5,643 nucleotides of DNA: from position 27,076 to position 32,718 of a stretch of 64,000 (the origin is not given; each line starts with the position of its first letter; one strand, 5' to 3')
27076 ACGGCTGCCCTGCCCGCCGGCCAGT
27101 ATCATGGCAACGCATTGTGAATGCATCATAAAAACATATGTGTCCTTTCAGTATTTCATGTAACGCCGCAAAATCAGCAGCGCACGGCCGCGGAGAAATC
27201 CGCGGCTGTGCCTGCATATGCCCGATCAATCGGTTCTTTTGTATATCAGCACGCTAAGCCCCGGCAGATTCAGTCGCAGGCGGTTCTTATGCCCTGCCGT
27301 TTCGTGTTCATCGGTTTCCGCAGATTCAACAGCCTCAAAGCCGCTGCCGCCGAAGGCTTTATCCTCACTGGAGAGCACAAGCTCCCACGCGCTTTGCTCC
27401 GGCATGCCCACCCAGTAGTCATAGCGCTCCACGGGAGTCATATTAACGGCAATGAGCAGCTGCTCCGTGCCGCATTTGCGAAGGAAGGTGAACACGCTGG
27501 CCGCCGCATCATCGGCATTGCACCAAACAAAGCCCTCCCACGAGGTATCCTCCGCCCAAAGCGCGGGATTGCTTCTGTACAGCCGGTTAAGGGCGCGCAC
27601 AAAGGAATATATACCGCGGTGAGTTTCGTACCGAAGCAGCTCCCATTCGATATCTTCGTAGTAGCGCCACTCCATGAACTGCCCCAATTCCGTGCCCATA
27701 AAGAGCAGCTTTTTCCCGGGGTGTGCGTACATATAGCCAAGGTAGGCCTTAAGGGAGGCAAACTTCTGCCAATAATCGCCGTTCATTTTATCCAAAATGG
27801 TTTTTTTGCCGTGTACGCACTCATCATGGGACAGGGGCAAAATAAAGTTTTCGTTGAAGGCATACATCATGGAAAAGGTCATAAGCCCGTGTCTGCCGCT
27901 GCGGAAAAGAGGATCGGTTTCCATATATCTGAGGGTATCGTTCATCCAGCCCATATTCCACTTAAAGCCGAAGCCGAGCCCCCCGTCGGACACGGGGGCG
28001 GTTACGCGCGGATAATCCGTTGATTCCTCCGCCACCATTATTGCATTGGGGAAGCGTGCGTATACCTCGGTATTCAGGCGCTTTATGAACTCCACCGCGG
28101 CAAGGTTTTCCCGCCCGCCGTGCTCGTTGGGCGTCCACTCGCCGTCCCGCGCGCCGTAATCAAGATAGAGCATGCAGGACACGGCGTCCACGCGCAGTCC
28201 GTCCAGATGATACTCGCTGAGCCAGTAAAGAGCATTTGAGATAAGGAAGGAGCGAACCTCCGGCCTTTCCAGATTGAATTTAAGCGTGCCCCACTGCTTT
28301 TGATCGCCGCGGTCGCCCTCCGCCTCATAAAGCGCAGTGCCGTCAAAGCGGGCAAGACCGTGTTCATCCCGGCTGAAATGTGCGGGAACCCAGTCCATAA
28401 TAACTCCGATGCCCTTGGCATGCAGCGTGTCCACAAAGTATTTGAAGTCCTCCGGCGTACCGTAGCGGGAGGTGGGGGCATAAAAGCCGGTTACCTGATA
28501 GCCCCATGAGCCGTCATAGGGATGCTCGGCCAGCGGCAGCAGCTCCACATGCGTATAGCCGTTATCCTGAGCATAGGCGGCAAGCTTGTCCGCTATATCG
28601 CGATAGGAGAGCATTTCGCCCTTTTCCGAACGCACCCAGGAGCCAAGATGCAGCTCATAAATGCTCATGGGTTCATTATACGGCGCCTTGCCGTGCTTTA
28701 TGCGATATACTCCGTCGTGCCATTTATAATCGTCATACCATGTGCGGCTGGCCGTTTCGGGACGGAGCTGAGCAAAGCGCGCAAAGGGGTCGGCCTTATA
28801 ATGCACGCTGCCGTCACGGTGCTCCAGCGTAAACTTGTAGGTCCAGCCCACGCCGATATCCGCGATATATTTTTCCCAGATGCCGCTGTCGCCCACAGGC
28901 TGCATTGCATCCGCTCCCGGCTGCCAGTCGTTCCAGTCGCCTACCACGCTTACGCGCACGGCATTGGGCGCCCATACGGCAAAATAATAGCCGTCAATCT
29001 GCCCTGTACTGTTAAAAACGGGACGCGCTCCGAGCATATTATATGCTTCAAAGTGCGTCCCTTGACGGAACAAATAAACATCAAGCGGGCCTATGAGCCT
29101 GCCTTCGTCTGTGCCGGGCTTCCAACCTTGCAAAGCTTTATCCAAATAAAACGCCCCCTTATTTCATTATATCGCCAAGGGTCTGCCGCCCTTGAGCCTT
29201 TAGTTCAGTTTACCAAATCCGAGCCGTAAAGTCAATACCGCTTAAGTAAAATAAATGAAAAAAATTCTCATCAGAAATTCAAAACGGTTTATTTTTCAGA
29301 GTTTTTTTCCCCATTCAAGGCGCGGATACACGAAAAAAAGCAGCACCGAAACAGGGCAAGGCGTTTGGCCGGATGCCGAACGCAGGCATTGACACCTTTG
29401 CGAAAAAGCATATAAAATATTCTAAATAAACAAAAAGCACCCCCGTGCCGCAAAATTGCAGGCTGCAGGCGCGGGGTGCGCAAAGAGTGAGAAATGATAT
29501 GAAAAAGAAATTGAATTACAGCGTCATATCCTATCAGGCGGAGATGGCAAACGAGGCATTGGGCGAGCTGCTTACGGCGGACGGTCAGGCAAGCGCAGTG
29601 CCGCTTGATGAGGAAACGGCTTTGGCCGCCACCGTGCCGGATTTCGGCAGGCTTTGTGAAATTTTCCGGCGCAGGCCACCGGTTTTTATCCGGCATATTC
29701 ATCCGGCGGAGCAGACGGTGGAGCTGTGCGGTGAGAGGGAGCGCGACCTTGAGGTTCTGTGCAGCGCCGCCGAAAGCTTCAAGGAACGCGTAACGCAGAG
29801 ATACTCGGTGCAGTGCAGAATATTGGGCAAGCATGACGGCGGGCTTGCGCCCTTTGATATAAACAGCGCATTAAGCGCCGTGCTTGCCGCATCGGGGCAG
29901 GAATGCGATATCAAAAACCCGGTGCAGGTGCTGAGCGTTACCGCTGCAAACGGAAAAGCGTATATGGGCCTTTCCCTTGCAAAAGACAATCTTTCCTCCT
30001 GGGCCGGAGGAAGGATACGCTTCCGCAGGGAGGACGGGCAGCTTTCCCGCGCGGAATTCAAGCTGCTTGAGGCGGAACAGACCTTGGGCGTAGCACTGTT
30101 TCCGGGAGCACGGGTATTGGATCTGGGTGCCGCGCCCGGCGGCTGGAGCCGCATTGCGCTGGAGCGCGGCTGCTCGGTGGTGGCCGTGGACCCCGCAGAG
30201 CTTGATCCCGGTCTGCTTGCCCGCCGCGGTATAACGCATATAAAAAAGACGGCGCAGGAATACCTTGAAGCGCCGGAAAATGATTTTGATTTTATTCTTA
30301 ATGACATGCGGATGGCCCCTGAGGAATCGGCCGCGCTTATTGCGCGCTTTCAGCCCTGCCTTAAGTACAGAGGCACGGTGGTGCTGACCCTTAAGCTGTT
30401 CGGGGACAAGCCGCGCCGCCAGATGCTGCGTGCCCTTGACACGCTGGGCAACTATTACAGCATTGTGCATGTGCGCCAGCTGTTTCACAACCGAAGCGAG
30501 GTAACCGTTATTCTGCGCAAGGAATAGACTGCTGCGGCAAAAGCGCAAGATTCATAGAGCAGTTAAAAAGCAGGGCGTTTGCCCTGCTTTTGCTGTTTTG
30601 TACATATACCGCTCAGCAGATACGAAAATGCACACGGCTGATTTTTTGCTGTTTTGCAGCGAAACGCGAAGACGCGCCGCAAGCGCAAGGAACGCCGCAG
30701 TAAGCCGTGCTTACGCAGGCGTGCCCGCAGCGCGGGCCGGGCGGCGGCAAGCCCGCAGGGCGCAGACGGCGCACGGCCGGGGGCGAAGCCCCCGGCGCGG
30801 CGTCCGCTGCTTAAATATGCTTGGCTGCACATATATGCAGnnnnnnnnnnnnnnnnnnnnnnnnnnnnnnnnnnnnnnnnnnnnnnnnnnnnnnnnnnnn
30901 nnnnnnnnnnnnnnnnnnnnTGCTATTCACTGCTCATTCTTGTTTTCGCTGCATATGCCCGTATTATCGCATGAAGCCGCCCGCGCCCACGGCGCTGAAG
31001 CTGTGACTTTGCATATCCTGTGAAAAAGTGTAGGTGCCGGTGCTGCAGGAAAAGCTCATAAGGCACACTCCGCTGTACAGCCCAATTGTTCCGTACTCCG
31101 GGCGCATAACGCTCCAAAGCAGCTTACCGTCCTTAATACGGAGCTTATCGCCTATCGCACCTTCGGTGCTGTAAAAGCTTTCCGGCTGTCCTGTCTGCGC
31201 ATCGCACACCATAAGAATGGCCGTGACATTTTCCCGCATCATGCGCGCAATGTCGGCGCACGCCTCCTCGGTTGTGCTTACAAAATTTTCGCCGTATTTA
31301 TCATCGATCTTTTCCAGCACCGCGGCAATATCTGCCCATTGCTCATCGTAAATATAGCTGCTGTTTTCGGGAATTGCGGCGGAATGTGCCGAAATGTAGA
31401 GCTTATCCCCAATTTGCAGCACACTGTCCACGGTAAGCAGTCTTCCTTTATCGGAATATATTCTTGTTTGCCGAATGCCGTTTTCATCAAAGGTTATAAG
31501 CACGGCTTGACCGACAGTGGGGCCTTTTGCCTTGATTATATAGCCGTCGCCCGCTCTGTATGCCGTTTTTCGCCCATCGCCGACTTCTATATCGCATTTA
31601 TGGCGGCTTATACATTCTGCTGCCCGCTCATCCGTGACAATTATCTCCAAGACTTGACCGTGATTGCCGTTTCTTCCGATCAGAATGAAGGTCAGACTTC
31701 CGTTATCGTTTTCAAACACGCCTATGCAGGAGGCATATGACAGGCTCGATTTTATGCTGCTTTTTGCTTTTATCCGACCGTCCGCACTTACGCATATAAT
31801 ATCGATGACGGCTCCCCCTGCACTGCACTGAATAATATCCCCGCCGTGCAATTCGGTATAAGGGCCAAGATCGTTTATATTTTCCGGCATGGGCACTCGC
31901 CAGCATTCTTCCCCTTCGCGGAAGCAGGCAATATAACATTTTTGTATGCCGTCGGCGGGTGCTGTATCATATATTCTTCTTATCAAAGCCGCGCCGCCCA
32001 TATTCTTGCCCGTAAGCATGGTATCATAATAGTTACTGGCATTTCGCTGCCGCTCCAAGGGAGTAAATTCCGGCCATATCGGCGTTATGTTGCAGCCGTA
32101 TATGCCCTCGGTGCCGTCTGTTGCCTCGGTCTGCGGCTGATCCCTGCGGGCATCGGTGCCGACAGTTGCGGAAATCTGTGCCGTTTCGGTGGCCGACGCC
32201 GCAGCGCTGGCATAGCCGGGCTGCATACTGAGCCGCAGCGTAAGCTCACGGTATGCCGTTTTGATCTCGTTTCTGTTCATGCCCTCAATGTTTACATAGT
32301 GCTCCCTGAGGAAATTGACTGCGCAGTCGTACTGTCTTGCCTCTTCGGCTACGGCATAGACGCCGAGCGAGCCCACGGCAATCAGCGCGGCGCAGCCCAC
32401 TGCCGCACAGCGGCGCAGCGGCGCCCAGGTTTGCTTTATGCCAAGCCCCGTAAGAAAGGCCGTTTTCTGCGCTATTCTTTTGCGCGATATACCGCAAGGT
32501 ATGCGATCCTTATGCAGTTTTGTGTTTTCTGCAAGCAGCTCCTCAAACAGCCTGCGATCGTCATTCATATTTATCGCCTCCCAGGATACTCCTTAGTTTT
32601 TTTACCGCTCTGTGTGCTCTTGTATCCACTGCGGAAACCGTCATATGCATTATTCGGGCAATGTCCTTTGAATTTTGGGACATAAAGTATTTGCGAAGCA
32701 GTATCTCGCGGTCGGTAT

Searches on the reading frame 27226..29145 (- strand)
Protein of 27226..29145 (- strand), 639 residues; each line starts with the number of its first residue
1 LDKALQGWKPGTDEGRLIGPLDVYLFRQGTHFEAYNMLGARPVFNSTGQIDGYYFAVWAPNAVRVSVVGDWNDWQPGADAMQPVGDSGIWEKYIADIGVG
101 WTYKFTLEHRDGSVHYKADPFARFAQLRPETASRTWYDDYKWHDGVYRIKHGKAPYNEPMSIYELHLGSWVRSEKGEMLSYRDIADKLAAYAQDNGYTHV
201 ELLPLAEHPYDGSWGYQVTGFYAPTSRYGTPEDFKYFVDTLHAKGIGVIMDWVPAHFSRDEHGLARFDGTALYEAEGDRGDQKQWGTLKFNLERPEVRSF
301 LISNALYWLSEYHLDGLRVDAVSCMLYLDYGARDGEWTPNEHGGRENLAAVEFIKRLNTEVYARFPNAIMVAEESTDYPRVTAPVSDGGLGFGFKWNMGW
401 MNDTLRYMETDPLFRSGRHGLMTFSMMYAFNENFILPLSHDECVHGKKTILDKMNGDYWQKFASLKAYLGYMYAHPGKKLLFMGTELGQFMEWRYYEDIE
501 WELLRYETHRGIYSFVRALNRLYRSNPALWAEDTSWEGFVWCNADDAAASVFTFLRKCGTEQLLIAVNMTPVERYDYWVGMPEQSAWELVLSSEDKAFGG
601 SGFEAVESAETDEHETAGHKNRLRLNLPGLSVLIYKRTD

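Call 25: search_protein_families(library=pfam, proteins=[window:27226-29145:-], max_evalue=0.001)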
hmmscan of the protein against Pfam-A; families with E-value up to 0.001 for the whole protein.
window:27226-29145:- (639 aa): 3 families
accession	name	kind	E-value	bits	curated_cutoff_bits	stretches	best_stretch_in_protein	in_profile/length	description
PF00128.31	Alpha-amylase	-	4.5e-18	66.1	22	2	182-260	19-95/446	Alpha amylase, catalytic domain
PF02806.24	Alpha-amylase_C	-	2.4e-17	63.5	21.2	1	541-637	1-94/95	Alpha amylase, C-terminal all-beta domain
PF02922.24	CBM_48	-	1.7e-16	60.8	22.4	1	45-122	9-83/83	Carbohydrate-binding module 48 (Isoamylase N-terminal domain)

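Call 26: search_protein_families(library=padloc, proteins=[window:27226-29145:-], max_evalue=0.001)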
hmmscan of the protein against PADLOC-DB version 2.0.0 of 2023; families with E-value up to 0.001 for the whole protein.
window:27226-29145:- (639 aa): 1 family
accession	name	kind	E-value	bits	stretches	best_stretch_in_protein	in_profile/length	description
PDLC01097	C3a214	-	1.2e-39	134.3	1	54-443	31-328/495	GlgB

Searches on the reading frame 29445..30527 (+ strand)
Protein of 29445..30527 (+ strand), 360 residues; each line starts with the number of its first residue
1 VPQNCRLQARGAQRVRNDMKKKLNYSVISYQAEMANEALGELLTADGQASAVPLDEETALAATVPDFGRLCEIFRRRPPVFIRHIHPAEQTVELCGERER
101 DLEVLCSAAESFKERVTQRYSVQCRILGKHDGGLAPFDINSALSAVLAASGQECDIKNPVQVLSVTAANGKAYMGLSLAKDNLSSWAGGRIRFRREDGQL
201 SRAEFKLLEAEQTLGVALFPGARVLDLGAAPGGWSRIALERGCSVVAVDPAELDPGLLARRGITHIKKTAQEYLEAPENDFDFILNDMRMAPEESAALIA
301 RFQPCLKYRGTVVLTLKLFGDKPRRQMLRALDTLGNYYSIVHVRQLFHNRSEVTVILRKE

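Call 25: search_protein_families(library=pfam, proteins=[window:29445-30527:+], max_evalue=0.001)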
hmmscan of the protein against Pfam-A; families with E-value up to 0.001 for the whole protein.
window:29445-30527:+ (360 aa): 3 families
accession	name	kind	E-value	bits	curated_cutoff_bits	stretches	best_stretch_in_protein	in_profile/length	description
PF01728.25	FtsJ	-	9.9e-14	52.1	24.1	1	201-289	3-100/181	FtsJ-like methyltransferase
PF13489.12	Methyltransf_23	-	3e-08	34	27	1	217-349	19-156/164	Methyltransferase domain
PF13649.12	Methyltransf_25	-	4.6e-05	24.5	27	1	224-310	1-97/97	Methyltransferase domain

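Call 26: search_protein_families(library=padloc, proteins=[window:29445-30527:+], max_evalue=0.001)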
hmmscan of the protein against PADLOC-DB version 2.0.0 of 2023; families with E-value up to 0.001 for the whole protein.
window:29445-30527:+ (360 aa): 1 family
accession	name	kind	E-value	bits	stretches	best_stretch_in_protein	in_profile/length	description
PDLC04134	mad2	-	7.1e-10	36.3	1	217-343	288-425/492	mads_2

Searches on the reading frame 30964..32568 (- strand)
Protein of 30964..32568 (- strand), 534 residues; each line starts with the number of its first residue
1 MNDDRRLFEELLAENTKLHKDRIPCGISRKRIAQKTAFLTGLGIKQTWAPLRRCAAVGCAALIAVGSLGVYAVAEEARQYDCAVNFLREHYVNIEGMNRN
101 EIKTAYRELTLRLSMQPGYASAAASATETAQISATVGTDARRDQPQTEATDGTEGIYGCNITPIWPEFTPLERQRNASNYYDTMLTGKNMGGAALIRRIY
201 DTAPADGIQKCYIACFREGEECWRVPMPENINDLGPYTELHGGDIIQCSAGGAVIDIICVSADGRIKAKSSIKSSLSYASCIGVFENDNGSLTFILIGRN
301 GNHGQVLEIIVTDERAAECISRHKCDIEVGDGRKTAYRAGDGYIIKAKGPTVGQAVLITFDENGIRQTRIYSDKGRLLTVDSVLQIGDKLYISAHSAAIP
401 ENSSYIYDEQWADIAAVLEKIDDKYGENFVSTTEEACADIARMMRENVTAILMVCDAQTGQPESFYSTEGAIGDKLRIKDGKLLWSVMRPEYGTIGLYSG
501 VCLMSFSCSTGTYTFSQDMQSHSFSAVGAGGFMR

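Call 25: search_protein_families(library=pfam, proteins=[window:30964-32568:-], max_evalue=0.001)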
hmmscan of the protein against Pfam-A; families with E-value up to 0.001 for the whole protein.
window:30964-32568:- (534 aa): 0 families

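Call 26: search_protein_families(library=padloc, proteins=[window:30964-32568:-], max_evalue=0.001)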
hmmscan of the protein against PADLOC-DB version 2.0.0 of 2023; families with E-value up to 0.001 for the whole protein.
window:30964-32568:- (534 aa): 0 families

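Call 60: find_related_loci(query=window:30964-32568:-, collection=metagenome_contigs, flank=10000)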
Query window:30964-32568:- (534 aa) in metagenome_contigs; peptide patterns used: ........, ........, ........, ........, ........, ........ (x = any residue, [..] = any of these).
143 stretches matched a pattern; 3 encode a relative of the query (tblastn E <= 1e-3); 3 distinct loci.
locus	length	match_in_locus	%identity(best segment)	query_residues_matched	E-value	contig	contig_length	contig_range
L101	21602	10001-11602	99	1-534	0e+0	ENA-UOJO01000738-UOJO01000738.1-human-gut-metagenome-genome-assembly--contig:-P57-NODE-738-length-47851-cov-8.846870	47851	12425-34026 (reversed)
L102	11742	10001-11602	99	1-534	0e+0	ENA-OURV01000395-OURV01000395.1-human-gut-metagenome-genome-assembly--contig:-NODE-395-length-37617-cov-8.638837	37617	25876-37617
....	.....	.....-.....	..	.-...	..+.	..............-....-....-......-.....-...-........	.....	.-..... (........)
